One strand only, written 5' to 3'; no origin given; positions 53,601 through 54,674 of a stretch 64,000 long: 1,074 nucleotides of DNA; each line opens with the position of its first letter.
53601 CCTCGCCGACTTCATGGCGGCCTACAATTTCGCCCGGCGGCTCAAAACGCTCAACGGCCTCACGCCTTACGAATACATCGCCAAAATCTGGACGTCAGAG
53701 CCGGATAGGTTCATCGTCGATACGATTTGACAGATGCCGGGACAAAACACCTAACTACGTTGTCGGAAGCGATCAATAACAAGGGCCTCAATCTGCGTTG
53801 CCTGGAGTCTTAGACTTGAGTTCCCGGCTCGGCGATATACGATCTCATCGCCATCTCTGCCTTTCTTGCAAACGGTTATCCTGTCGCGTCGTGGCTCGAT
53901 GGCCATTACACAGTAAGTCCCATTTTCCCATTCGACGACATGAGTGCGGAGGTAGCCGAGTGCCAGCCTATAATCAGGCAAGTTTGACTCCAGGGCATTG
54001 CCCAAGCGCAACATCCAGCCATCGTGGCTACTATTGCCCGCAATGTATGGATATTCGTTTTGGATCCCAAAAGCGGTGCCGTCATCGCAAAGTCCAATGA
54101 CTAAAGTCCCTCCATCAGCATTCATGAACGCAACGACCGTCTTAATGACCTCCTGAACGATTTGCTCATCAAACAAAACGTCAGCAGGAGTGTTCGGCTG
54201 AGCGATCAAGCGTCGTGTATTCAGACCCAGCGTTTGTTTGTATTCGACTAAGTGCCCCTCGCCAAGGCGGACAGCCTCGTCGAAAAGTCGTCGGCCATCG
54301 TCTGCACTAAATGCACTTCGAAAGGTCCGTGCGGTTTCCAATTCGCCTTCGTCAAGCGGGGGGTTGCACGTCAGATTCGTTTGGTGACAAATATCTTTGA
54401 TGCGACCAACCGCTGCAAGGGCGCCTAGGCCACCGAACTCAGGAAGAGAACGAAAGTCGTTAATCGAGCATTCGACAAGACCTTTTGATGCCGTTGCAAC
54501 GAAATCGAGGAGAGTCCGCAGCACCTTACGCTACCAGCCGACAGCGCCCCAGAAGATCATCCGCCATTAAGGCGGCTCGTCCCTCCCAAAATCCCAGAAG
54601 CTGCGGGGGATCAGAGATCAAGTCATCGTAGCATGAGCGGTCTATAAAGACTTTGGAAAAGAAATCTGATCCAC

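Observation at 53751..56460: Low-GC two-gene operon: GmrSD-like DUF262/DUF1524 enzyme translationally coupled to an AlbA_2/Schlafen-like protein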

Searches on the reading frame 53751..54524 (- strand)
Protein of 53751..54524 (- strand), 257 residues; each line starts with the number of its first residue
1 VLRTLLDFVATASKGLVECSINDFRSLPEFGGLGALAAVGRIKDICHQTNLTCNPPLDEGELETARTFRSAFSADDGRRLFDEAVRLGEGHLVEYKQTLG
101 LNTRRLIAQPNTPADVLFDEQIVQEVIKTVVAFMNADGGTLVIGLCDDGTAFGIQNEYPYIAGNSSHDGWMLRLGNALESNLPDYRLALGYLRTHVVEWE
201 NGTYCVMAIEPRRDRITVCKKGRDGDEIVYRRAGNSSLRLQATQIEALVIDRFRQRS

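Call 4: search_protein_families(library=pfam, proteins=[window:53751-54524:-], max_evalue=0.1)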
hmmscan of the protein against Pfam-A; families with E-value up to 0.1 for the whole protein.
window:53751-54524:- (257 aa): 1 family
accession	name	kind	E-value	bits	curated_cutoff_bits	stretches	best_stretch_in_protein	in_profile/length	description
PF04326.19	SLFN_AlbA_2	-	6.5e-09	36.8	25.3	1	89-237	1-114/118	Schlafen, AlbA_2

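Call 5: search_protein_families(library=padloc, proteins=[window:53751-54524:-], max_evalue=0.1)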
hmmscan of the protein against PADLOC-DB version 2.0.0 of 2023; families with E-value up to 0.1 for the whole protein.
window:53751-54524:- (257 aa): 1 family
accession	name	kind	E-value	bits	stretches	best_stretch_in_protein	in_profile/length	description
PDLC02394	pAgo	-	0.013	11.2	1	121-156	52-89/1121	-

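Call 6: search_protein_families(library=ncbifam, proteins=[window:53751-54524:-], max_evalue=0.1)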
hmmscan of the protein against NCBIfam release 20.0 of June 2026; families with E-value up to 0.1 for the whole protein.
window:53751-54524:- (257 aa): 0 families

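Call 8: search_solved_structures(query=window:53751-54524:-, max_evalue=1, show_alignments=2)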
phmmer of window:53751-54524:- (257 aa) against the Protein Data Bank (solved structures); distinct sequences matched with E-value up to 1: 0.

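Call 9: find_homologous_proteins(query=window:53751-54524:-, max_evalue=0.001)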
Query window:53751-54524:- (257 aa): 22 proteins with E <= 0.001 among 2753 candidates.
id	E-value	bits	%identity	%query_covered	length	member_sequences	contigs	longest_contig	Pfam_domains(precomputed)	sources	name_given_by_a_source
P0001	4.7e-115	401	67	99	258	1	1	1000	PF04326.20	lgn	-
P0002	2.8e-114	399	68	100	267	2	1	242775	PF04326.20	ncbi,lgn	-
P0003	1.1e-110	387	66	99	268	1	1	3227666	PF04326.20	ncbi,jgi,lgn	jgi:hypothetical protein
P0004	2.8e-90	320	57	98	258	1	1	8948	PF04326.20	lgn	-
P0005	7.3e-79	282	49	100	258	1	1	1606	PF04326.20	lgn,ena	-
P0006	3.0e-77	277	51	100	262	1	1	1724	PF04326.20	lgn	-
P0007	5.8e-77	276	51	100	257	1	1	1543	PF04326.20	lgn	-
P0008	6.8e-77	276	51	99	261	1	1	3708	PF04326.20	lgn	-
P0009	2.7e-76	274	53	98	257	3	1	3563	PF04326.20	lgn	-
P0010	1.6e-75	272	51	98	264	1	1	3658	PF04326.20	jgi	-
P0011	1.5e-74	268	53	100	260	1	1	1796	PF04326.20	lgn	-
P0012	3.6e-74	267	49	99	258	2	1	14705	PF04326.20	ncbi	-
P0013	5.0e-73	263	50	100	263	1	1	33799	PF04326.20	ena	-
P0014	1.4e-72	262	49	99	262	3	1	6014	PF04326.20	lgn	-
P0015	4.8e-72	260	48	99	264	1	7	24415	PF04326.20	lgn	-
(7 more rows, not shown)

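Call 21: search_solved_structures(query=A1, max_evalue=10, show_alignments=3)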
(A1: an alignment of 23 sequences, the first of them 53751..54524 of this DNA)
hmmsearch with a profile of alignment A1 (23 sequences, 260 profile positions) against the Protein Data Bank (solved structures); distinct sequences matched with E-value up to 10: 8.
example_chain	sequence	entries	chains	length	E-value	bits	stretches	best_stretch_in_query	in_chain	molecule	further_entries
7lrc_A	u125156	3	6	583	0.027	16.7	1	123-158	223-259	Schlafen family member 12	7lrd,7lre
7eg0_B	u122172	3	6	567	0.031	16.5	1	123-158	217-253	Schlafen family member 12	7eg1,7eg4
7fex_A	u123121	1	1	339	0.062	15.5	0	117-151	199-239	SLFN11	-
7cux_A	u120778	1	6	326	0.13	14.4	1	126-159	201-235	Schlafen family member 5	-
7q3z_B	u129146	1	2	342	0.15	14.3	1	126-159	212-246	Schlafen family member 5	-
6rr9_A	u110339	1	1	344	0.15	14.2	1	126-159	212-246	Schlafen family member 5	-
5yd0_A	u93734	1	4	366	0.22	13.7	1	117-150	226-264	Schlafen 8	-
9nyy_A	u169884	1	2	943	1.1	11.4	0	129-150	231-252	Protein SLFN14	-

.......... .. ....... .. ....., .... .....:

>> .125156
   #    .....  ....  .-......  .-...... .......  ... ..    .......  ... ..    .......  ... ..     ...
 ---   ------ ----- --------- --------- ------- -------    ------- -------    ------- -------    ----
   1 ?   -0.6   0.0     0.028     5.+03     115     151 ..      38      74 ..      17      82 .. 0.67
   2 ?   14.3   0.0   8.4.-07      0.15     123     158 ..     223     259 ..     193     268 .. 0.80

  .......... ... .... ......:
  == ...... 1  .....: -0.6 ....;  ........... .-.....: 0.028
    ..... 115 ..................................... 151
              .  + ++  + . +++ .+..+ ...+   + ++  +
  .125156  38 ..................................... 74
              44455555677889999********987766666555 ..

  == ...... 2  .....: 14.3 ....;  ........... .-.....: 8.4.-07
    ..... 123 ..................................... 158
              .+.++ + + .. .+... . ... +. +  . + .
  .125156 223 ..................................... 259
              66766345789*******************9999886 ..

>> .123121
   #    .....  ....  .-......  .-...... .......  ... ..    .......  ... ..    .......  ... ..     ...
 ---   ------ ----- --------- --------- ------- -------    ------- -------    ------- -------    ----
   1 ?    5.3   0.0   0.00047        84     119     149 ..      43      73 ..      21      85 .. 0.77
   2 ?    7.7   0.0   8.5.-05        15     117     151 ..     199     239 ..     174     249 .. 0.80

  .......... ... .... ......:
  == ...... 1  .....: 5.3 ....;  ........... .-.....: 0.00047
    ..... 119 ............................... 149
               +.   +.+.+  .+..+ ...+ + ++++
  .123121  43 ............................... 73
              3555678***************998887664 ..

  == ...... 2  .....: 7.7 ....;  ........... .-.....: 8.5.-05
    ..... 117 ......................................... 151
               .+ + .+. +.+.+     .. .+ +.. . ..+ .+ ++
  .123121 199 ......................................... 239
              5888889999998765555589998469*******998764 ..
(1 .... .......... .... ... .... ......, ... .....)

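Call 24: find_homologous_proteins(query=A3, max_evalue=0.001)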
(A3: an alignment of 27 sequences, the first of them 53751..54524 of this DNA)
Query A3 (27 sequences) (257 aa, profile of the alignment): 40 proteins with E <= 0.001 among 8000 candidates.
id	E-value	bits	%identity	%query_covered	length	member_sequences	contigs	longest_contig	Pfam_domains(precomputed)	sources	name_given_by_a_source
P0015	1.1e-111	390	48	99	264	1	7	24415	PF04326.20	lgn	-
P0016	2.4e-111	389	50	99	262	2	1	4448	PF04326.20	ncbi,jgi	jgi:hypothetical protein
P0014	5.0e-111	388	49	99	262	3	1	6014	PF04326.20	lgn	-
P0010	7.4e-111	387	51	98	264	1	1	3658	PF04326.20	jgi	-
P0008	1.8e-108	380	51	99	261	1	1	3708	PF04326.20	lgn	-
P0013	3.0e-108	379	50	100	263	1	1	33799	PF04326.20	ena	-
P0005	4.3e-108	378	49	100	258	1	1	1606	PF04326.20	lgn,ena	-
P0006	2.8e-107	376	51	100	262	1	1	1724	PF04326.20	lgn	-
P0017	1.2e-106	374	48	99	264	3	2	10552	PF04326.20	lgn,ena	-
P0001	1.1e-104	367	67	99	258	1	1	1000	PF04326.20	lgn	-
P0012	1.2e-103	364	49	99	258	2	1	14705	PF04326.20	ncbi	-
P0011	1.7e-103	363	53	100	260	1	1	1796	PF04326.20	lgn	-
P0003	2.0e-103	363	66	99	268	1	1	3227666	PF04326.20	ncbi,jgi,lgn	jgi:hypothetical protein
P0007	3.3e-103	362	51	100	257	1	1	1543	PF04326.20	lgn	-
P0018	2.9e-102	359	49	93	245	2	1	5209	PF04326.20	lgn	-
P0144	3.2e-66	241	26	93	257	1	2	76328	PF04326.20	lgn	-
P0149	2.9e-54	202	24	93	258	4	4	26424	PF04326.20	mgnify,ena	mgnify:CR=1 FL=1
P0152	2.0e-53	199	21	93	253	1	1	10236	PF04326.20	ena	-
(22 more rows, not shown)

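Call 41: predict_structure(alignment_id=A4)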
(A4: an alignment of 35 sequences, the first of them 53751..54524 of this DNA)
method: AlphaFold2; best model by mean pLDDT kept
length: 257 residues; sequences in the alignment: 35
mean_pLDDT: 93.0   pTM: 0.89
mean pLDDT of the five models: 93.0, 92.8, 92.5, 91.6, 91.4
residues with pLDDT >= 90: 218; 70-90: 36; 50-70: 3; < 50: 0
segments of 3 or more residues with pLDDT < 50: none
pLDDT, mean of each block of 10 residues (from residue 1): 86 91 91 92 95 93 94 87 96 97 96 92 96 97 96 96 92 96 94 94 96 92 85 94 94 81
secondary structure, 60 per line:
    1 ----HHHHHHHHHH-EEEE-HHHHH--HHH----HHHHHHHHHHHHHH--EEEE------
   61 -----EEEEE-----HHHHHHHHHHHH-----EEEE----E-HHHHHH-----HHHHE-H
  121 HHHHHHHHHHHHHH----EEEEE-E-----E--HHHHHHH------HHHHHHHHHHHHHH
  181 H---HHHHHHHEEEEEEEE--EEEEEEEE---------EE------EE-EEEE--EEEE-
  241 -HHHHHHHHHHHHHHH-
elements in order: H5-14 E16-19 H21-25 H35-48 E51-54 E66-70 H76-87 E93-96 H103-108 H114-117 H120-134 E139-143 H154-160 H167-181 H185-191 E192-199 E202-209 E230-233 E236-239 H242-256

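Call 44: fold_search(model_id=the predicted structure, library=pdb)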
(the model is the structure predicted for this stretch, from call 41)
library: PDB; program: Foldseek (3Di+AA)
matches with E <= 10: 310; with E <= 0.001: 19
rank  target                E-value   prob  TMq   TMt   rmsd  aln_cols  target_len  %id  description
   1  9o0d_D                6.6e-05  1.00  0.40  0.46   5.3       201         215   13  crystal structure of rSAMD9 tRNase domain (released 2025-07-02)
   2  5yd0_D                6.6e-05  0.99  0.31  0.25  21.0       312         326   13  Crystal structure of Schlafen 13 (SLFN13) N'-domain (released 2018-03-28)
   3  5yd0_A                7.5e-05  0.99  0.31  0.25  20.7       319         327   11  Crystal structure of Schlafen 13 (SLFN13) N'-domain (released 2018-03-28)
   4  9o0d_C                7.9e-05  1.00  0.41  0.48   5.6       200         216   13  crystal structure of rSAMD9 tRNase domain (released 2025-07-02)
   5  7ksp_B                8.9e-05  1.00  0.44  0.52   4.8       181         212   16  Crystal structure of hSAMD9_DBD with DNA (released 2022-01-05)
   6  9nyy_B                8.9e-05  0.99  0.30  0.12  20.7       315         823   14  Nucleic acid bound human SLFN14, State 1 (released 2025-07-09)
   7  9o0d_A                9.5e-05  1.00  0.42  0.49   4.4       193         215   15  crystal structure of rSAMD9 tRNase domain (released 2025-07-02)
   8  9nyy_A                1.1e-04  0.98  0.31  0.11  20.9       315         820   15  Nucleic acid bound human SLFN14, State 1 (released 2025-07-09)
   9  5yd0_C                1.4e-04  0.98  0.29  0.25  20.8       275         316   11  Crystal structure of Schlafen 13 (SLFN13) N'-domain (released 2018-03-28)
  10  9jr9_A                1.5e-04  0.99  0.31  0.12  20.9       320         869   14  Electronic microscopy structure of human schlafen14-E211A dimer (released 2025-08-06)
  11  9uie_B                1.8e-04  0.99  0.32  0.11  14.6       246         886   18  Electronic microscopy structure of human schlafen14-E211A dimer in complex with dsRNA (released 2025-08-06)
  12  7lre_A                2.5e-04  1.00  0.33  0.19  14.8       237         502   16  Cryo-EM of the SLFN12-PDE3A complex: SLFN12 body refinement (released 2021-06-09)
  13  7lrd_A                2.5e-04  1.00  0.33  0.18  14.8       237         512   16  Cryo-EM of the SLFN12-PDE3A complex: Consensus subset model (released 2021-06-09)
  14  7q3z_B                4.5e-04  1.00  0.31  0.26   9.3       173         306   12  DNA/RNA binding protein (released 2022-01-26)
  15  7q3z_A                6.1e-04  0.99  0.33  0.28  18.9       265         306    9  DNA/RNA binding protein (released 2022-01-26)
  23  2kyy_MODEL_1_A        1.6e-03  1.00  0.35  0.54   7.9       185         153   21  Solution NMR Structure of the N-terminal Domain of Putative ATP-dependent DNA Helicase RecG-related Protein fr (released 2010-08-11)
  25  3lmm_B                1.9e-03  1.00  0.42  0.21   5.0       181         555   10  Crystal Structure of the DIP2311 protein from Corynebacterium diphtheriae, Northeast Structural Genomics Consortium Ta (released 2010-02-16)
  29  3lmm_C                3.9e-03  1.00  0.38  0.22   4.5       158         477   12  Crystal Structure of the DIP2311 protein from Corynebacterium diphtheriae, Northeast Structural Genomics Consortium Ta (released 2010-02-16)
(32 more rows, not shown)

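Call 47: find_encoding_contigs(protein=P0003, flank=8000, max_places=2)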
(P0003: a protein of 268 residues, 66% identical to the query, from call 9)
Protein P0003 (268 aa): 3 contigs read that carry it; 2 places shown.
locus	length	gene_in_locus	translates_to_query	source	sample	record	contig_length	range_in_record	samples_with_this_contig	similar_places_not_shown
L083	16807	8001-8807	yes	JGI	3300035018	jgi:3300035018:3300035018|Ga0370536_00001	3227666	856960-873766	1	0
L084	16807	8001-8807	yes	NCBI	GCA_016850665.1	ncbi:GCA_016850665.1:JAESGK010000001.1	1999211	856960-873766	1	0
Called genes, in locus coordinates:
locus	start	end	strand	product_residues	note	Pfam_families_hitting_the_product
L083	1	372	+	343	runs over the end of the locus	PF00331:Glyco_hydro_10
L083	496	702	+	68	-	PF24113:DUF7387 (weak)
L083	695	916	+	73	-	PF07927:HicA_toxin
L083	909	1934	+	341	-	PF05496:RuvB_N, PF06068:TIP49 (weak), PF00004:AAA, PF07728:AAA_5 (weak), PF17864:AAA_lid_4, PF05491:WHD_RuvB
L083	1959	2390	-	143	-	PF05656:DUF805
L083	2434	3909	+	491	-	PF13424:TPR_12 (faint), PF13431:TPR_17 (faint), PF00515:TPR_1 (faint), PF13432:TPR_16 (weak), PF14559:TPR_19 (weak), PF06325:PrmA, PF13649:Methyltransf_25 (weak), PF22528:PRMT_C (weak), +5 more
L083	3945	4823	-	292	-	PF00691:OmpA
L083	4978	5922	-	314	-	-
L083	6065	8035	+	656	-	PF03235:GmrSD_N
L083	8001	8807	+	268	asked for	PF04326:SLFN_AlbA_2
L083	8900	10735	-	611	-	PF00009:GTP_EFTU, PF22042:EF-G_D2, PF03144:GTP_EFTU_D2, PF00679:EFG_C, PF21018:BipA_C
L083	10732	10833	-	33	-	-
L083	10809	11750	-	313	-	-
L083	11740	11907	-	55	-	-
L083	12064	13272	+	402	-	PF05816:TelA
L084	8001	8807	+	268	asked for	PF04326:SLFN_AlbA_2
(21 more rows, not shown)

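Call 48: find_related_loci(query=A4, collection=metagenome_contigs, flank=4000)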
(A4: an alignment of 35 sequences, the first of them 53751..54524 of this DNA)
Query A4 (257 aa) in metagenome_contigs; peptide patterns used: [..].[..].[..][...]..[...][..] (x = any residue, [..] = any of these).
377 stretches matched a pattern; 229 encode a relative of the query (tblastn E <= 1e-3); the best 80 are kept; 80 distinct loci.
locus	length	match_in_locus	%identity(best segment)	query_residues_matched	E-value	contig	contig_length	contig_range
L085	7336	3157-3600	30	83-245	1e-16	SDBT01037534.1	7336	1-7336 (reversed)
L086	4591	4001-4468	29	83-252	2e-16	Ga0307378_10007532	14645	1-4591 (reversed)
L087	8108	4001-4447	30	83-245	5e-16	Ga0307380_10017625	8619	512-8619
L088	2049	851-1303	27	88-253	3e-15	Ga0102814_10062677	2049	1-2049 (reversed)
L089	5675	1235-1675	33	88-252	5e-15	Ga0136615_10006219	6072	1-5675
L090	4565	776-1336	28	51-253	7e-15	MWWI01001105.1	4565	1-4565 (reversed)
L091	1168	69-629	28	51-253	7e-15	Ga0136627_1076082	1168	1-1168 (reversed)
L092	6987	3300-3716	30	83-241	1e-14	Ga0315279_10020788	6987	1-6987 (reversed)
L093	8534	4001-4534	29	40-236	5e-14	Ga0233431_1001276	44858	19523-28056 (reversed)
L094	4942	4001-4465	32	83-253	4e-14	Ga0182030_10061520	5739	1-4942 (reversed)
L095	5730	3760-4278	28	57-237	5e-14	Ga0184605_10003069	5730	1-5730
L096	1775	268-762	30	81-245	7e-14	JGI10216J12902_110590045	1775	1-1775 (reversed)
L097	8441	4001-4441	29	88-249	1e-13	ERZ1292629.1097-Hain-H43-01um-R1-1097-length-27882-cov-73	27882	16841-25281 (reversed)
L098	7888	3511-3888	34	124-253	2e-13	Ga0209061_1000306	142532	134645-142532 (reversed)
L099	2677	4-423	31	85-237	2e-13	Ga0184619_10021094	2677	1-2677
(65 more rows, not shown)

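Call 52: find_encoding_contigs(protein=P0144, flank=3000, max_places=1)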
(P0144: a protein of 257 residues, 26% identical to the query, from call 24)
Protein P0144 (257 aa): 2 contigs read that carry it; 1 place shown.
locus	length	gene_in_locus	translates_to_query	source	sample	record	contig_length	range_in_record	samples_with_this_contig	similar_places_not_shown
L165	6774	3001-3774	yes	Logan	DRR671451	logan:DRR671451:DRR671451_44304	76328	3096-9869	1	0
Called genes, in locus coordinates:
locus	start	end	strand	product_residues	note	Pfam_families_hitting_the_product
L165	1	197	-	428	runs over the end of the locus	PF20172:DUF6538, PF00589:Phage_integrase (weak)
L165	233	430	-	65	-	-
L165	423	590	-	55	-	-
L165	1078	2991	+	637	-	PF03235:GmrSD_N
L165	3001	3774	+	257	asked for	PF04326:SLFN_AlbA_2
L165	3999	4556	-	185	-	-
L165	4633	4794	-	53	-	-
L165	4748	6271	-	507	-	PF00199:Catalase, PF06628:Catalase-rel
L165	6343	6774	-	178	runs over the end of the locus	-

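Call 53: find_encoding_contigs(protein=P0149, flank=3000, max_places=1)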
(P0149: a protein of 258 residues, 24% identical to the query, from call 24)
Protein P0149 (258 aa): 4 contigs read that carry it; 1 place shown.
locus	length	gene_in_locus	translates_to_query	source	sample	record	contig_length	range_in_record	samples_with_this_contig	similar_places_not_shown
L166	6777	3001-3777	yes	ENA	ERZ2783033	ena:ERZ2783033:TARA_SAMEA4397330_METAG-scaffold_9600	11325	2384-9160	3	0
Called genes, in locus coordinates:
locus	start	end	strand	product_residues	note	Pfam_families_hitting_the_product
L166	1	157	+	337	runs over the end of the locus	PF01137:RTC, PF05189:RTC_insert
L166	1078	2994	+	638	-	PF03235:GmrSD_N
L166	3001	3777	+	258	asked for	PF04326:SLFN_AlbA_2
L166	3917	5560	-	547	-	PF00239:Resolvase, PF07508:Recombinase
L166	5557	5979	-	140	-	PF11149:DUF2924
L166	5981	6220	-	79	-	PF11994:DUF3489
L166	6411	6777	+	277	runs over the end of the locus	-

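Call 54: find_encoding_contigs(protein=P0152, flank=3000, max_places=1)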
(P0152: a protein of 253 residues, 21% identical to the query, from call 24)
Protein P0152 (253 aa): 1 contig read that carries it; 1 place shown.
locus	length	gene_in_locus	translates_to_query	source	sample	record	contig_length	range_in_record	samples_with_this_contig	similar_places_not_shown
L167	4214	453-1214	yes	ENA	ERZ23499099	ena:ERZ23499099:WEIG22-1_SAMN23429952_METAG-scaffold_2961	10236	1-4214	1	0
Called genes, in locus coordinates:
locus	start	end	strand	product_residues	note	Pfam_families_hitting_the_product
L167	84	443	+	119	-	-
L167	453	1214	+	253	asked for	PF04326:SLFN_AlbA_2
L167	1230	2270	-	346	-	PF00274:Glycolytic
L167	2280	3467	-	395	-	PF00162:PGK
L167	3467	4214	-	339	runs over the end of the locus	PF00044:Gp_dh_N, PF02800:Gp_dh_C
